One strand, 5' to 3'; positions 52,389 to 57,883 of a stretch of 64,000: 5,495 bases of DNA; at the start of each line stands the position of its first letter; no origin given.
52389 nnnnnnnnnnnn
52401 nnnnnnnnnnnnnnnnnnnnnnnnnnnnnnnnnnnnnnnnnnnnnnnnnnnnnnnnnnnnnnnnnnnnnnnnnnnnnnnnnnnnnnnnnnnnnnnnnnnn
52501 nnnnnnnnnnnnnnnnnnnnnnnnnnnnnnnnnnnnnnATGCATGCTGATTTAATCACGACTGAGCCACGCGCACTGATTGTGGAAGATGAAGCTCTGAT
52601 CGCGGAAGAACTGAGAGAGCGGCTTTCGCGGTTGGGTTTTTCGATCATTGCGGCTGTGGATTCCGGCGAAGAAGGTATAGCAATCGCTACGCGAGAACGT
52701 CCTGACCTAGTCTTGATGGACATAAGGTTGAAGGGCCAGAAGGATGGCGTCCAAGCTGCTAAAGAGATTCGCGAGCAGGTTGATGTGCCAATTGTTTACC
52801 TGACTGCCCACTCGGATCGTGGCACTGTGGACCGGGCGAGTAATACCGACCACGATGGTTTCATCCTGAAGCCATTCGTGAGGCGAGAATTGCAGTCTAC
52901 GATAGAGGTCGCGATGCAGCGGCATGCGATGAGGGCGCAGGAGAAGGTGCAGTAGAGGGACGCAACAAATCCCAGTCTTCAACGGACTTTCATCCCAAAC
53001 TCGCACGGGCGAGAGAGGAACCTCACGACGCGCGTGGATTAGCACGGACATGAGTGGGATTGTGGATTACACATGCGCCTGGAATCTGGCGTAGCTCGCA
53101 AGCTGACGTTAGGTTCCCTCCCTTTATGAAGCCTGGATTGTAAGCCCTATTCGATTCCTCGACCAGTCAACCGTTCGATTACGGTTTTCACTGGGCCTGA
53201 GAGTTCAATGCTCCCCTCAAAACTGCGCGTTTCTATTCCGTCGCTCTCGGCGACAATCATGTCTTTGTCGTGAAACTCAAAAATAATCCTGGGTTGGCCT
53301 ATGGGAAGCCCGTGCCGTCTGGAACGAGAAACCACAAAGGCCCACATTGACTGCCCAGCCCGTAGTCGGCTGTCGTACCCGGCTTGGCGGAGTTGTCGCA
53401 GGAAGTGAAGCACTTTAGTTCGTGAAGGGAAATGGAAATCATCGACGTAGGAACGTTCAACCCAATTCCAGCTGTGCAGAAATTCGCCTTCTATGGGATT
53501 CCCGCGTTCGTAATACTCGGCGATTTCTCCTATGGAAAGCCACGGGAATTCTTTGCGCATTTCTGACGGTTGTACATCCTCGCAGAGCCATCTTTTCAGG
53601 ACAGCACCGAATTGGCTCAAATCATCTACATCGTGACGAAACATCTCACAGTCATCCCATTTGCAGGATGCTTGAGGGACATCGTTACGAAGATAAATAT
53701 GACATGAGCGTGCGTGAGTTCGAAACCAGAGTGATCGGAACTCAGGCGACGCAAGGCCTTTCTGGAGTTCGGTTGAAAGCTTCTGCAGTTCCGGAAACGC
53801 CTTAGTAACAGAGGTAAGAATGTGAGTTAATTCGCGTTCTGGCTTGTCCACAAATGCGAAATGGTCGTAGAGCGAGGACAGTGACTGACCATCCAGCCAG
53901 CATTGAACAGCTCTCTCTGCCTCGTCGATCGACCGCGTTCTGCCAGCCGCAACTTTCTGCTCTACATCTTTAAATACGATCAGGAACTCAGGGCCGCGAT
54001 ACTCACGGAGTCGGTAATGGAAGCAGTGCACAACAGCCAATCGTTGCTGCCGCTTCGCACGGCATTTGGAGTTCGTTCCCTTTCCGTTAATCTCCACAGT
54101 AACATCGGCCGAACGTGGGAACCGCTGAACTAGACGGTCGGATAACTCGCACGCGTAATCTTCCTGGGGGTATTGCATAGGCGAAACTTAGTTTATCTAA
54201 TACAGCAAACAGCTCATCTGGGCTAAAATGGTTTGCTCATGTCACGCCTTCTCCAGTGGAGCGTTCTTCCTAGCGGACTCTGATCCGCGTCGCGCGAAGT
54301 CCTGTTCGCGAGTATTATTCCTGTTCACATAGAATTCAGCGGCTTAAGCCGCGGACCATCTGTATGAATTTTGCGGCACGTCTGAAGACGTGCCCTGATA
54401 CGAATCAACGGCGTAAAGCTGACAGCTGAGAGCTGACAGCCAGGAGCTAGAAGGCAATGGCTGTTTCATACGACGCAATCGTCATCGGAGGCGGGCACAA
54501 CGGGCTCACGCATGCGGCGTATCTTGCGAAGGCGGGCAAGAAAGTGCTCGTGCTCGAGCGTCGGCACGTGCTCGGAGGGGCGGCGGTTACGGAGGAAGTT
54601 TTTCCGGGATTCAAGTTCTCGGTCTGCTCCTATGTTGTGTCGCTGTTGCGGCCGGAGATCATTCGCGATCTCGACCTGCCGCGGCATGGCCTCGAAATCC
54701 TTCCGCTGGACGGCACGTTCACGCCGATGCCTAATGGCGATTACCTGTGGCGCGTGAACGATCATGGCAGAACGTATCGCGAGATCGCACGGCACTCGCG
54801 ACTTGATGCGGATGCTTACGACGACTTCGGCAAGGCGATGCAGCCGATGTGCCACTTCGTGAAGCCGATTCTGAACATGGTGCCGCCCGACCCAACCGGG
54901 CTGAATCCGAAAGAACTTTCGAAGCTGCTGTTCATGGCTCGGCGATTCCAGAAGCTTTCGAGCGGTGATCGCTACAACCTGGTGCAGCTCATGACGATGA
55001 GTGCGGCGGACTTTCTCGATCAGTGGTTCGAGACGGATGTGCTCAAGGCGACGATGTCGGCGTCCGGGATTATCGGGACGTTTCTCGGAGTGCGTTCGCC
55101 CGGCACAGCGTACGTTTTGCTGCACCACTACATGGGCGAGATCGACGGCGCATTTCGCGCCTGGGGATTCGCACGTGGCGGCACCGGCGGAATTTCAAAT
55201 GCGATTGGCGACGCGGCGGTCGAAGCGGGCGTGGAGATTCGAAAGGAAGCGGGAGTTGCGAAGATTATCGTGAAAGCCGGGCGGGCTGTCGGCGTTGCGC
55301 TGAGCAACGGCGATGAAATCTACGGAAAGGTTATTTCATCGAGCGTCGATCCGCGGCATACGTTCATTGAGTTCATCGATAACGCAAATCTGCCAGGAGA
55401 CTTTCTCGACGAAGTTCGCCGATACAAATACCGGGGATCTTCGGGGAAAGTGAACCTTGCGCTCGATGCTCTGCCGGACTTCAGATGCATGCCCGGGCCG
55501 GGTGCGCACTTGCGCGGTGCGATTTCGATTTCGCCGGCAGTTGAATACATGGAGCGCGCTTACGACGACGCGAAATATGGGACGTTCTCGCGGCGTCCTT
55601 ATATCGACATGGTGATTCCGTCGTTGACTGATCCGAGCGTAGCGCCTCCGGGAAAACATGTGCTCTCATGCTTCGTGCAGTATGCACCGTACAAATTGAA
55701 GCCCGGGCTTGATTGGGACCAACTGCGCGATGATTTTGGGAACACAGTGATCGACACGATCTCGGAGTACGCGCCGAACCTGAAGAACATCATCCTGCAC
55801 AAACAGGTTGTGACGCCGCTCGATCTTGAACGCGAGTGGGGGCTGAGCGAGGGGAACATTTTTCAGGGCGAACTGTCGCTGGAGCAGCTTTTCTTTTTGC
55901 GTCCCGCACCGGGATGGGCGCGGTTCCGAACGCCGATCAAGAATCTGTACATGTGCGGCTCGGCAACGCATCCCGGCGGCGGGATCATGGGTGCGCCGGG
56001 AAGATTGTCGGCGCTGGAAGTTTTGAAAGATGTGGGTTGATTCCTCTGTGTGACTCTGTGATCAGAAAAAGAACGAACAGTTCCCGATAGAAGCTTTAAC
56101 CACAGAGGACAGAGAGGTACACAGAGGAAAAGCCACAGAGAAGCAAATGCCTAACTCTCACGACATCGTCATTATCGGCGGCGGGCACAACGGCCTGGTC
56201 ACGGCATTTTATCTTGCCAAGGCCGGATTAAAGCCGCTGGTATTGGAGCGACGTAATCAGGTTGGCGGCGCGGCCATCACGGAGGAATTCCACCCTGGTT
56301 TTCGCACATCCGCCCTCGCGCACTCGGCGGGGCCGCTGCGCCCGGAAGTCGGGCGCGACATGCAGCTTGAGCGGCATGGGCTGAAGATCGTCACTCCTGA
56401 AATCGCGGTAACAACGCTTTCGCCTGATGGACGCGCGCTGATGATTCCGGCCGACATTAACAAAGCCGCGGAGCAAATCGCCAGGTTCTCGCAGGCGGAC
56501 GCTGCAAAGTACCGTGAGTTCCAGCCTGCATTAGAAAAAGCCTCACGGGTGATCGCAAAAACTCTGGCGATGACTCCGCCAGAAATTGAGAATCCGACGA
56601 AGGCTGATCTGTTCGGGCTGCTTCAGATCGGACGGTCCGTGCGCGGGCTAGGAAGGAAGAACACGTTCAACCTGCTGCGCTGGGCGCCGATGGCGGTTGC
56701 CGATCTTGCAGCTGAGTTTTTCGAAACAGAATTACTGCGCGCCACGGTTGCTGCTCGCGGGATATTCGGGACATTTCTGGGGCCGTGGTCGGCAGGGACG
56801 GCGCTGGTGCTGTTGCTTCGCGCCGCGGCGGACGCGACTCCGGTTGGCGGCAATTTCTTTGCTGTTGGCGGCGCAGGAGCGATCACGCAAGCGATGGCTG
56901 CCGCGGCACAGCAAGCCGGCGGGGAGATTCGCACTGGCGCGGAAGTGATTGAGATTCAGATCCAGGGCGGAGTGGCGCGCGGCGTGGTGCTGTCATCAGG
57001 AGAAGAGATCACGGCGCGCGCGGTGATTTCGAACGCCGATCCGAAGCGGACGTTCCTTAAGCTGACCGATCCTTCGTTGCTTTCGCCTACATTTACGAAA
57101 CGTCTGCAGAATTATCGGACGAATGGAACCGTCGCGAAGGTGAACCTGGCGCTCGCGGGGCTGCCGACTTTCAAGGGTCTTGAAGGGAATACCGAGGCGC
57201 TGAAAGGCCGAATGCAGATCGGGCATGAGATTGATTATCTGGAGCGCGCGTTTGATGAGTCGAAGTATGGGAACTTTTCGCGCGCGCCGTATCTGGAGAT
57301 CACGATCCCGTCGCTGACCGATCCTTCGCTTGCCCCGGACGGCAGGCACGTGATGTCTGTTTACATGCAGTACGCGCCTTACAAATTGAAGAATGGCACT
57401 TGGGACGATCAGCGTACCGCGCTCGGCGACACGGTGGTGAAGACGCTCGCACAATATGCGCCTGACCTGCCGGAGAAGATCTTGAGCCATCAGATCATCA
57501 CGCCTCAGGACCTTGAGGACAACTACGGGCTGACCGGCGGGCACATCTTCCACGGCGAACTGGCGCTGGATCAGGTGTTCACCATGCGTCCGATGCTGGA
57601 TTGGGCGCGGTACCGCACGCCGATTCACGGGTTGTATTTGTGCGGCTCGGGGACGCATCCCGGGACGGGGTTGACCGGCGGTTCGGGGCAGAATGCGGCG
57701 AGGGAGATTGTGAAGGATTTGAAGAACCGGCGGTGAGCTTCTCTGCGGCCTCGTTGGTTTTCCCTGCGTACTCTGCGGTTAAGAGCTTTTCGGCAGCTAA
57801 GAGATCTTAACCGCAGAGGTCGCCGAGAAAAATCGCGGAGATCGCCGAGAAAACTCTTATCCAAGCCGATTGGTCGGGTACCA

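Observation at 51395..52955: Histidine kinase with a plant-type ethylene-binding-domain-like membrane sensor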

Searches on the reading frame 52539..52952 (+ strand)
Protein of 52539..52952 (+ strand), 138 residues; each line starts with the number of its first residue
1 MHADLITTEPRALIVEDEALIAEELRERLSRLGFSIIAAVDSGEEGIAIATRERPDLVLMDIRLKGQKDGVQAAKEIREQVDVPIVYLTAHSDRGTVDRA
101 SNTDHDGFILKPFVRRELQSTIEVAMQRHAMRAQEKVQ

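Call 3: search_protein_families(library=pfam, proteins=[window:52539-52952:+], max_evalue=1)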
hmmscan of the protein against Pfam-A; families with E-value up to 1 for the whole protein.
window:52539-52952:+ (138 aa): 1 family
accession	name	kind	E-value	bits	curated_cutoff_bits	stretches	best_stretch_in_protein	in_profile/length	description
PF00072.30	Response_reg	-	2.4e-24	86.1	30.2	1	13-122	2-110/111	Response regulator receiver domain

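Call 4: search_protein_families(library=ncbifam, proteins=[window:52539-52952:+], max_evalue=1)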
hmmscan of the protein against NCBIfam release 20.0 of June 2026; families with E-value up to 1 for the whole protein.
window:52539-52952:+ (138 aa): 98 families (the best 25 are shown)
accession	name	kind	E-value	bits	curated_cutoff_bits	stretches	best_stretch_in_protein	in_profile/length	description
NF006623.1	PRK09191.1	subfamily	8.1e-25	88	240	1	11-128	139-254/258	PhyR family response regulator anti-anti-sigma factor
NF045944.1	ResRegRpaBCyano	equivalog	1.9e-21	76.5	330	1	13-134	1-120/229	response regulator transcription factor RpaB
NF040689.1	MtrAB_MtrA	equivalog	1.9e-20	73.2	300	1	13-137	2-124/219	MtrAB system response regulator MtrA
NF040534.1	resp_reg_YycF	equivalog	5e-20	71.8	340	1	12-136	3-125/231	response regulator YycF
TIGR02154.1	PhoB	equivalog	4.2e-17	62.2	296.2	1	10-135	3-129/226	phosphate regulon transcriptional regulator PhoB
NF041733.1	resp_reg_CseB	equivalog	6.7e-17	61.6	350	1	12-135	3-124/228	two-component system response regulator CseB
NF008469.0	PRK11361.1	equivalog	5.2e-16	58.4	714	1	7-134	2-128/461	acetoacetate metabolism transcriptional regulator AtoC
NF009973.0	PRK13435.1-4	equivalog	9e-16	58.2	158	1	10-132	9-128/154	response regulator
NF008296.0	PRK11083.1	equivalog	1.5e-15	57.3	273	1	9-134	3-126/228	two-component system response regulator CreB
NF009971.0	PRK13435.1-2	subfamily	5.3e-15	55.5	151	1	12-128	3-115/141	response regulator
NF051850.1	RespRegRprY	equivalog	6.9e-15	55.1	370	1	11-135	6-129/234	response regulator transcription factor RprY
NF007982.1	PRK10710.1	equivalog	1.1e-14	54.5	380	1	8-134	6-130/235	envelope stress response regulator BaeR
NF008378.0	PRK11173.1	equivalog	1.5e-14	53.9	334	1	9-132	3-124/238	two-component system response regulator ArcA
TIGR01387.1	cztR_silR_copR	subfamily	3.2e-14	53.1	279.2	1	13-136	2-124/218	heavy metal response regulator transcription factor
NF053854.1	RespRegPhoBBctds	equivalog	5.5e-14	52.1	270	1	13-135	2-124/225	two-component system response regulator PhoB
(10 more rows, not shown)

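Call 45: search_solved_structures(query=window:52539-52952:+, max_evalue=1e-8)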
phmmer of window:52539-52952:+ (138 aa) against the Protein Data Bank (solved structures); distinct sequences matched with E-value up to 1e-8: 79 (the best 60 are shown).
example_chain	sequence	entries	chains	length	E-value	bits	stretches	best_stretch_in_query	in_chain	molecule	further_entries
1s8n_A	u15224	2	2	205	4.7e-21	78.4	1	10-129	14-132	putative antiterminator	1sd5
3cg0_A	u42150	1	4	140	2.7e-20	76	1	10-130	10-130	Response regulator receiver modulated diguanylate cyclase with PAS/PAC sensor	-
9xzo_A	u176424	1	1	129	2.8e-19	72.7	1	11-129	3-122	De novo protein M1X0B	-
2zwm_A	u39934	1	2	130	3.3e-16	62.8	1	10-129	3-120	Transcriptional regulatory protein yycF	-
3f6p_A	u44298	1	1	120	5.2e-16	62.2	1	10-128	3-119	Transcriptional regulatory protein yycF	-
6wsh_A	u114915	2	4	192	5.3e-16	62.1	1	10-129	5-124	Response regulator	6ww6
1mvo_A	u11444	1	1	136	1.9e-15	60.4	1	11-134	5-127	PhoP response regulator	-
3nhz_A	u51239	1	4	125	1.2e-14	57.7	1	7-128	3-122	Two component system transcriptional regulator mtrA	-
3h5i_A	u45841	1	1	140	1.5e-14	57.5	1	9-129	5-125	Response regulator/sensory box protein/GGDEF domain protein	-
6oec_A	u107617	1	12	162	1.7e-14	57.3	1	9-129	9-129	Response regulator/sensory box protein/GGDEF domain protein,Spindle pole body component SP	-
8fk2_A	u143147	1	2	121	2e-14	57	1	11-128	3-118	Putative response regulator CovR VicR-like protein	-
1zh2_A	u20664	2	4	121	3.7e-14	56.2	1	12-130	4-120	KDP operon transcriptional regulatory protein kdpE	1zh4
2gwr_A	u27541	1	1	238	4.1e-14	56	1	7-129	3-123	DNA-binding response regulator mtrA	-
9by5_A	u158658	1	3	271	6.9e-14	55.3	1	10-126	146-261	Response regulator receiver protein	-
1ys6_A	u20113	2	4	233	8.6e-14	55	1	7-133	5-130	Transcriptional regulatory protein prrA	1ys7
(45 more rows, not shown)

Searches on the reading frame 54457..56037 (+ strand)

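Call 48: search_protein_families(library=pfam, proteins=[window:54457-56037:+], max_evalue=0.001)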
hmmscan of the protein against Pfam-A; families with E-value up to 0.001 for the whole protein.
window:54457-56037:+ (527 aa): 10 families
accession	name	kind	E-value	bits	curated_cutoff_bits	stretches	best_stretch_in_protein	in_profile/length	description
PF01593.30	Amino_oxidase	-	1e-11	45.3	19.8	2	201-513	165-431/443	Flavin containing amine oxidoreductase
PF13450.12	NAD_binding_8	-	1.6e-11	44.8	21.9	1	9-58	1-49/68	NAD(P)-binding Rossmann-like domain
PF01266.30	DAO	-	3.3e-07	30.6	27.9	1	6-42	1-38/353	FAD dependent oxidoreductase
PF12831.13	FAD_oxidored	-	5.2e-07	29.7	27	1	6-73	1-69/416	FAD dependent oxidoreductase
PF07992.20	Pyr_redox_2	-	4.9e-06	26.6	26.1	1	6-47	2-44/291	Pyridine nucleotide-disulphide oxidoreductase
PF01946.23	Thi4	-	2.4e-05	24.1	26.2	1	4-43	17-57/235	Thi4 family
PF00890.30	FAD_binding_2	-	3.1e-05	23.8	20.4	1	6-44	1-39/414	FAD binding domain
PF00070.33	Pyr_redox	-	9.3e-05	23.3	22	0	7-40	2-35/82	Pyridine nucleotide-disulphide oxidoreductase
PF03486.20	HI0933_like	-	0.00045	20.2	50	0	6-40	2-36/244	HI0933-like protein Rossmann domain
PF01494.25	FAD_binding_3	-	0.00081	19.1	22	0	5-37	2-34/349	FAD binding domain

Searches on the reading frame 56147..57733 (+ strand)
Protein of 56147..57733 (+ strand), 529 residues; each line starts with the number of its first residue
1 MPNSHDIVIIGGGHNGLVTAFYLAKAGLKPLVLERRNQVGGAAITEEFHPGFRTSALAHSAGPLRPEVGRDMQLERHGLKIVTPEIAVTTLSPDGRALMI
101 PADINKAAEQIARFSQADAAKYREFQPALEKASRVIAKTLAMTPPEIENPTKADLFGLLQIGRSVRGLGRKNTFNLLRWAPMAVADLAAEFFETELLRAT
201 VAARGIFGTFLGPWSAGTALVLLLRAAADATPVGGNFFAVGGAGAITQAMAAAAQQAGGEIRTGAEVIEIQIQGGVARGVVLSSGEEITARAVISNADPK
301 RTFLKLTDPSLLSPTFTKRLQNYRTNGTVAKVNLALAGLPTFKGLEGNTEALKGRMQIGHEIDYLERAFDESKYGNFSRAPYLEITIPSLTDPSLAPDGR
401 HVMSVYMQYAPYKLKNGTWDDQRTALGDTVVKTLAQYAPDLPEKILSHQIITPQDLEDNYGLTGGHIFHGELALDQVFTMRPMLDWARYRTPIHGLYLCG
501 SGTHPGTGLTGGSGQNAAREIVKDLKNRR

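Call 48: search_protein_families(library=pfam, proteins=[window:56147-57733:+], max_evalue=0.001)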
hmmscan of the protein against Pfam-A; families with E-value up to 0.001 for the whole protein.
window:56147-57733:+ (529 aa): 10 families
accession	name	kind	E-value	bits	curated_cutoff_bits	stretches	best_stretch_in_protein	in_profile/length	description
PF01593.30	Amino_oxidase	-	2.6e-23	83.5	19.8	1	16-521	3-442/443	Flavin containing amine oxidoreductase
PF01266.30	DAO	-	3.1e-16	60.3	27.9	2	6-53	1-52/353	FAD dependent oxidoreductase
PF13450.12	NAD_binding_8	-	6.1e-11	42.9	21.9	1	9-55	1-46/68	NAD(P)-binding Rossmann-like domain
PF07992.20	Pyr_redox_2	-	7.1e-07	29.4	26.1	1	6-44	2-41/291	Pyridine nucleotide-disulphide oxidoreductase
PF01946.23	Thi4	-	2.8e-06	27.2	26.2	1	5-43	18-57/235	Thi4 family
PF12831.13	FAD_oxidored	-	8.4e-06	25.8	27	1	6-43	1-38/416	FAD dependent oxidoreductase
PF00890.30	FAD_binding_2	-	9.6e-06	25.5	20.4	0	6-42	1-37/414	FAD binding domain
PF03486.20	HI0933_like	-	2.7e-05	24.2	50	0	6-40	2-36/244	HI0933-like protein Rossmann domain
PF01494.25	FAD_binding_3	-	0.00011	22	22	0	6-38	3-35/349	FAD binding domain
PF00070.33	Pyr_redox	-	0.00057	20.8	22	0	7-42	2-36/82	Pyridine nucleotide-disulphide oxidoreductase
